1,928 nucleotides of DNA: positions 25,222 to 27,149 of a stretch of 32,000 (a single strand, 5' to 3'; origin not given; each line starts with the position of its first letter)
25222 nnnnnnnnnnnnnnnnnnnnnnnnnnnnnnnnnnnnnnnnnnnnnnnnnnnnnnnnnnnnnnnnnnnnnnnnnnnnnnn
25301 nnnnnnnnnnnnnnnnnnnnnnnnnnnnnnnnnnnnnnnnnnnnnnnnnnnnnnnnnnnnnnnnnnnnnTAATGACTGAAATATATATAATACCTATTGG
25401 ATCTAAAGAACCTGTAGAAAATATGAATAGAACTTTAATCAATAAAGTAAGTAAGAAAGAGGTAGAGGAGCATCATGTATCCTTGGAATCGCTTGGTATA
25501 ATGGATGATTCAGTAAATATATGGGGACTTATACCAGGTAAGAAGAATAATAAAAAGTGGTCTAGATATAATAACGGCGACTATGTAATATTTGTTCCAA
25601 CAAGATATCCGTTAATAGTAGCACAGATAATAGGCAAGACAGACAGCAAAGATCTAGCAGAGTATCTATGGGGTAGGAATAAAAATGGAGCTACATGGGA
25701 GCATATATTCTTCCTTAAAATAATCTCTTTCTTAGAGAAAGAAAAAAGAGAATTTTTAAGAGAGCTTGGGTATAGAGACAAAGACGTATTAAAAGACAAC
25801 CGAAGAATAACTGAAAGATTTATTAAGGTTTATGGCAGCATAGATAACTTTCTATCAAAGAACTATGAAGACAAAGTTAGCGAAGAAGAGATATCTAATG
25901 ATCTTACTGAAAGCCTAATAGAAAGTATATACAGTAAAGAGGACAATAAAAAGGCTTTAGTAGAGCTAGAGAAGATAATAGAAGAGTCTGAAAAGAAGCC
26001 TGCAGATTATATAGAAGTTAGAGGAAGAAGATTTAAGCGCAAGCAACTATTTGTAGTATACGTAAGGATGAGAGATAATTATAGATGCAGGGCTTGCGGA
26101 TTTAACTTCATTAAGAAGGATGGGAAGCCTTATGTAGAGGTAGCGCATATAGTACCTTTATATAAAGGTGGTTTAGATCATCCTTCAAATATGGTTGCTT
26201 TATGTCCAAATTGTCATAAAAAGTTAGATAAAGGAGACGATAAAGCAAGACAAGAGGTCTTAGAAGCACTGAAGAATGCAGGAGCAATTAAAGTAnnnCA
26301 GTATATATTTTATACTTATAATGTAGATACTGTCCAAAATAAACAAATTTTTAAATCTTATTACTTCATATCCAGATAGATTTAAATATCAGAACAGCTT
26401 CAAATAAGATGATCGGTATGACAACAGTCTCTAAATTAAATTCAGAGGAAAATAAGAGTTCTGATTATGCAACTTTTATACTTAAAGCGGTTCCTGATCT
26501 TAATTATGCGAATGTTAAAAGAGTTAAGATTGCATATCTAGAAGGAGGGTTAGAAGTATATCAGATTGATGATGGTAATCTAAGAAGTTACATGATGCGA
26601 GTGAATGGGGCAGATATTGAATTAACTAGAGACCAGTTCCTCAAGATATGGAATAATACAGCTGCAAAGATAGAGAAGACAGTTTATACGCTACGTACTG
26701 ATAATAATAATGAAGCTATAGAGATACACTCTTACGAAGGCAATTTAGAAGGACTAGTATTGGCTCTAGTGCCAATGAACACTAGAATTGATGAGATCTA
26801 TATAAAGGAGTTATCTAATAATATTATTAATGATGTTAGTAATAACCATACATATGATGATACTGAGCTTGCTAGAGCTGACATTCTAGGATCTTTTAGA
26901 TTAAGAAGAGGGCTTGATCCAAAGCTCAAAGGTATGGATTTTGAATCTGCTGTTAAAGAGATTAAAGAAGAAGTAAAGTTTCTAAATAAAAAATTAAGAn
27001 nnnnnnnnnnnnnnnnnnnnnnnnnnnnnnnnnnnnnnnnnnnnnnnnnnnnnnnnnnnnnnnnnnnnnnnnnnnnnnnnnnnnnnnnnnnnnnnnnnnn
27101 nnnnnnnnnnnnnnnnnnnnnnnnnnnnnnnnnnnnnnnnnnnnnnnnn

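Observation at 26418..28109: CYTH-kinase-CYTH fusion in which the N-terminal CYTH has lost its catalytic acidic residues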

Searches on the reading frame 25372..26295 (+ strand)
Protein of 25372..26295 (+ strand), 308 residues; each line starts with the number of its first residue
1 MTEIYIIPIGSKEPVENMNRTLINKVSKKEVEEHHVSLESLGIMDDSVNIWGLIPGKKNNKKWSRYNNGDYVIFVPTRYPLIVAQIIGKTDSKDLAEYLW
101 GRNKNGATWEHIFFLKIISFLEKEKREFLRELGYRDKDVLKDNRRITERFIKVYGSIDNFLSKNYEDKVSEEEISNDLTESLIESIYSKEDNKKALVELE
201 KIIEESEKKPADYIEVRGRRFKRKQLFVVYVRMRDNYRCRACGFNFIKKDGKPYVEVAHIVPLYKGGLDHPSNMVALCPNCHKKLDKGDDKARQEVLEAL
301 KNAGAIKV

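Call 11: search_protein_families(library=pfam, proteins=[window:25372-26295:+], max_evalue=0.01)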
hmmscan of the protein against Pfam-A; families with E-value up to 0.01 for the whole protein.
window:25372-26295:+ (308 aa): 3 families
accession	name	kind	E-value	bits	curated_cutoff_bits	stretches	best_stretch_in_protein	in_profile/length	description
PF01844.29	HNH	-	4.8e-10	39.9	21.4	1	239-285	1-44/47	HNH endonuclease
PF13391.12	HNH_2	-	1.1e-08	35.2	21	1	239-288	1-61/66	HNH endonuclease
PF14279.12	HNH_5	-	1.1e-07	32.1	27.5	1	239-294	1-53/56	HNH endonuclease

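Call 12: search_protein_families(library=padloc, proteins=[window:25372-26295:+], max_evalue=0.01)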
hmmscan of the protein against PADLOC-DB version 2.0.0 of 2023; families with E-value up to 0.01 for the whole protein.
window:25372-26295:+ (308 aa): 12 families
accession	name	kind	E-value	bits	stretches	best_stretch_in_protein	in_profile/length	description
PDLC03656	mREase_IV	-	4.6e-15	54.1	1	158-299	134-267/277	Type IV methyl-directed restriction enzyme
PDLC03662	mREase_IV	-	3e-09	33.9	1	235-298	485-547/560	Type IV methyl-directed restriction enzyme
PDLC00740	Effector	-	1.8e-06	25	1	219-303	12-115/391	Endonuclease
PDLC01999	SAVED1--SAVED_HNH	-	5.1e-05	20.4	1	220-303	13-112/387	-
PDLC00644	ZorE2|ZorE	-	8.4e-05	20.4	1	191-288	147-241/267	HNH endonuclease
PDLC00642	ZorE2|ZorE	-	0.00011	19.7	1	232-290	209-263/283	HNH endonuclease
PDLC00645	ZorE2|ZorE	-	0.00011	19.3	1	231-284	204-253/375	HNH endonuclease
PDLC02859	DpdF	-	0.00011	18.8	1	232-283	3-50/545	DpdF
PDLC03514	REase_II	-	0.00012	19.5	1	219-297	265-354/386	Type II restriction enzyme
PDLC00746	Effector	-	0.00094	16.3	1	254-302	54-113/389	Endonuclease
PDLC04772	PDC-M68A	-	0.001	17.1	1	269-303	69-103/253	-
PDLC00739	Effector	-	0.0057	14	1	269-302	71-105/378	Endonuclease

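Call 72: search_protein_families(library=phrogs, proteins=[window:25372-26295:+], max_evalue=0.001)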
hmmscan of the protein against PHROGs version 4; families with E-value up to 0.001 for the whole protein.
window:25372-26295:+ (308 aa): 25 families
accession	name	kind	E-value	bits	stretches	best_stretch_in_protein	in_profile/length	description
phrog_15103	-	unknown function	2.8e-25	90.3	1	161-296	140-265/280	-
phrog_14240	-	unknown function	3.3e-21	76.8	1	29-288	24-261/315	-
phrog_7785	-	DNA, RNA and nucleotide metabolism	6.5e-12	46.7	1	206-294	40-120/147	HNH endonuclease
phrog_16726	-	DNA, RNA and nucleotide metabolism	3.1e-11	44.5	1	200-290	57-143/308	HNH endonuclease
phrog_144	-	DNA, RNA and nucleotide metabolism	1.2e-10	42.3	1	218-295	66-142/175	HNH endonuclease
phrog_333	-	DNA, RNA and nucleotide metabolism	1.8e-09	38.9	1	231-299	28-92/138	HNH endonuclease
phrog_1271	-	DNA, RNA and nucleotide metabolism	2.8e-09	37.8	1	228-300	258-329/361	HNH endonuclease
phrog_6050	-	DNA, RNA and nucleotide metabolism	7.9e-09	35.8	1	219-292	295-362/402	HNH endonuclease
phrog_8446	-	DNA, RNA and nucleotide metabolism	8.2e-09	36.4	1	212-289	119-199/211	HNH endonuclease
phrog_589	-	DNA, RNA and nucleotide metabolism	8.5e-09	36.4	1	232-287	87-140/179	HNH endonuclease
phrog_119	-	DNA, RNA and nucleotide metabolism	1.6e-08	34.8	1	178-296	146-265/443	HNH endonuclease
phrog_8660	-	DNA, RNA and nucleotide metabolism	3.5e-08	34.8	1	189-289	78-178/196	HNH endonuclease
phrog_8048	-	DNA, RNA and nucleotide metabolism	4e-08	33.8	1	231-292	171-232/273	HNH endonuclease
phrog_14314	-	DNA, RNA and nucleotide metabolism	1.1e-07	33.4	1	233-282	13-58/252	HNH endonuclease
phrog_2214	-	DNA, RNA and nucleotide metabolism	1.5e-07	31.9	1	200-284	155-235/429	HNH endonuclease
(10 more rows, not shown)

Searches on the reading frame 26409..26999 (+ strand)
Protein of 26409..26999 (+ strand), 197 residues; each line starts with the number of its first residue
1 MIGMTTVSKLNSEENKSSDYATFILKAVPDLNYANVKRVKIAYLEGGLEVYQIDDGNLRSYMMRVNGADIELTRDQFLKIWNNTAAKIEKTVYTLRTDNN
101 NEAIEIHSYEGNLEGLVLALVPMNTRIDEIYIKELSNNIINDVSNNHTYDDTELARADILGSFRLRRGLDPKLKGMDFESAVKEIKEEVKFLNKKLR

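Call 3: search_protein_families(library=pfam, proteins=[window:26409-26999:+], max_evalue=10)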
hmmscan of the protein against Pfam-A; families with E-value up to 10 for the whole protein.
window:26409-26999:+ (197 aa): 1 family
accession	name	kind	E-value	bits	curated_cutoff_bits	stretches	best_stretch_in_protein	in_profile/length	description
PF24585.1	YunG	-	0.055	14.1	27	1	44-89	46-90/116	YunG protein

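Call 15: search_protein_representatives(protein=window:26409-26978:+)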
Query: 190 residues. Proteins with E-value up to 0.001 (for the whole library): 2; up to 1e-10: 2; up to 1e-30: 1. The best 2 are listed.
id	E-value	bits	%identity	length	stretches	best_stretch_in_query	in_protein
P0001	2.3e-114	395.6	100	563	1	4-190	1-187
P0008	1.5e-26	109.7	30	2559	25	15-112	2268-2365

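Call 17: search_solved_structures(query=window:26409-26978:+, max_evalue=10, show_alignments=5)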
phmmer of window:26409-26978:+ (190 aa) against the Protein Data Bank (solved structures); distinct sequences matched with E-value up to 10: 0.

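Call 65: search_protein_families(library=ncbifam, proteins=[window:26409-26936:+], max_evalue=10)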
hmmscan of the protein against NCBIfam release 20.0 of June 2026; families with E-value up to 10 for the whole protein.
window:26409-26936:+ (176 aa): 2 families
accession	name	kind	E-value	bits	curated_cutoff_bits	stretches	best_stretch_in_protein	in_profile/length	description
NF008213.0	PRK10976.1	equivalog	0.072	12.6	386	1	47-104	46-103/266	sugar/pyridoxal phosphate phosphatase YigL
TIGR01880.1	Ac-peptdase-euk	subfamily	0.1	11.2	338.6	1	24-91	236-304/401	N-acyl-aliphatic-L-amino acid amidohydrolase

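Call 72: search_protein_families(library=phrogs, proteins=[window:26409-26936:+], max_evalue=0.001)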
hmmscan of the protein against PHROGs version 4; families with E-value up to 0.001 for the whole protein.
window:26409-26936:+ (176 aa): 0 families

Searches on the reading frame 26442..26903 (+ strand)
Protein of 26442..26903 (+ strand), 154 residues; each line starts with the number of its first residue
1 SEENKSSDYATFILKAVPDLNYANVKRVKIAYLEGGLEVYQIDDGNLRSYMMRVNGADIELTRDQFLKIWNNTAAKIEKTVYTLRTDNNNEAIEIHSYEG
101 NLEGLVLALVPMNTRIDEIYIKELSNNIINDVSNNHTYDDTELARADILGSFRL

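Call 58: predict_structure(alignment_id=A1)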
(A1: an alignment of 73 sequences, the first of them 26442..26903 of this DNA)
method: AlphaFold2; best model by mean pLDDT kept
length: 154 residues; sequences in the alignment: 73
mean_pLDDT: 87.8   pTM: 0.82
mean pLDDT of the five models: 87.8, 87.4, 86.9, 86.6, 86.4
residues with pLDDT >= 90: 110; 70-90: 22; 50-70: 17; < 50: 5
segments of 3 or more residues with pLDDT < 50: 1-5
pLDDT, mean of each block of 10 residues (from residue 1): 59 94 95 95 96 95 98 97 82 93 94 76 86 94 77 55
secondary structure, 60 per line:
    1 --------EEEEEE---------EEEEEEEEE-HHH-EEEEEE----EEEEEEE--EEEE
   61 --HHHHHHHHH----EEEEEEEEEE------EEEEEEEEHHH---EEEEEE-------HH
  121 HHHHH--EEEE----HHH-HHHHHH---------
elements in order: E9-14 E24-32 E38-43 E48-54 E57-60 H63-71 E76-85 E92-99 E106-111 H119-125 E128-131 H140-145

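Call 61: fold_search(model_id=the predicted structure, library=pdb)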
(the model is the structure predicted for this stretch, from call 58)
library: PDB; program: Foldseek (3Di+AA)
matches with E <= 10: 891; with E <= 0.001: 4
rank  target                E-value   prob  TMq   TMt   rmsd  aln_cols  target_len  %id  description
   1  3typ_B                1.9e-07  1.00  0.64  0.66   4.6       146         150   18  The crystal structure of the inorganic triphosphatase NE1496 (released 2012-05-09)
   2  2fbl_B                2.0e-07  1.00  0.62  0.64   5.3       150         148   19  The crystal structure of the hypothetical protein NE1496 (released 2005-12-20)
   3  2fbl_A                4.2e-07  1.00  0.63  0.67   5.2       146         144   18  The crystal structure of the hypothetical protein NE1496 (released 2005-12-20)
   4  3typ_A                5.5e-07  1.00  0.65  0.68   4.4       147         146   18  The crystal structure of the inorganic triphosphatase NE1496 (released 2012-05-09)
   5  1yem_B                6.8e-03  0.99  0.40  0.38   7.1       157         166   11  Conserved hypothetical protein Pfu-838710-001 from Pyrococcus furiosus (released 2005-01-11)
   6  5n9j_Y                8.0e-03  0.99  0.34  0.30   6.6       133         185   10  Core Mediator of transcriptional regulation (released 2017-05-17)
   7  5a65_A                1.5e-02  0.85  0.29  0.24   9.0       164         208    5  Crystal structure of mouse thiamine triphosphatase in complex with thiamine diphosphate, orthophosphate and magnesium  (released 2015-08-05)
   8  7ns8                  1.6e-02  0.99  0.45  0.43   5.3       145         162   11  Triphosphate tunnel metalloenzyme from Sulfolobus acidocaldarius (released 2021-06-02)
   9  7nsd                  1.7e-02  0.97  0.39  0.36   7.3       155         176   10  Triphosphate tunnel metalloenzyme from Sulfolobus acidocaldarius in complex with ATP and calcium (released 2021-06-02)
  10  1yem_A                2.0e-02  0.96  0.37  0.36   7.6       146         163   11  Conserved hypothetical protein Pfu-838710-001 from Pyrococcus furiosus (released 2005-01-11)
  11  2dc4_A                2.5e-02  0.93  0.37  0.36   7.5       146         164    9  Structure of PH1012 protein from Pyrococcus Horikoshii OT3 (released 2006-06-28)
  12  2fjt_A                2.6e-02  0.82  0.32  0.29   8.5       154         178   12  Adenylyl cyclase class iv from Yersinia pestis (released 2006-11-14)
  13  6n3r_G                5.7e-02  0.30  0.20  0.23  15.8       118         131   12  Sheep Galectin-11 (LGALS11) complex with galactose (released 2020-05-20)
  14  6n44_F                6.0e-02  0.28  0.20  0.23  16.0       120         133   12  Sheep Galectin-11 (LGALS11) complex with glycerol (released 2020-05-20)
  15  7ns9                  6.7e-02  0.80  0.37  0.33   7.1       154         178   10  Triphosphate tunnel metalloenzyme from Sulfolobus acidocaldarius in complex with triphosphate and calcium (released 2021-06-02)
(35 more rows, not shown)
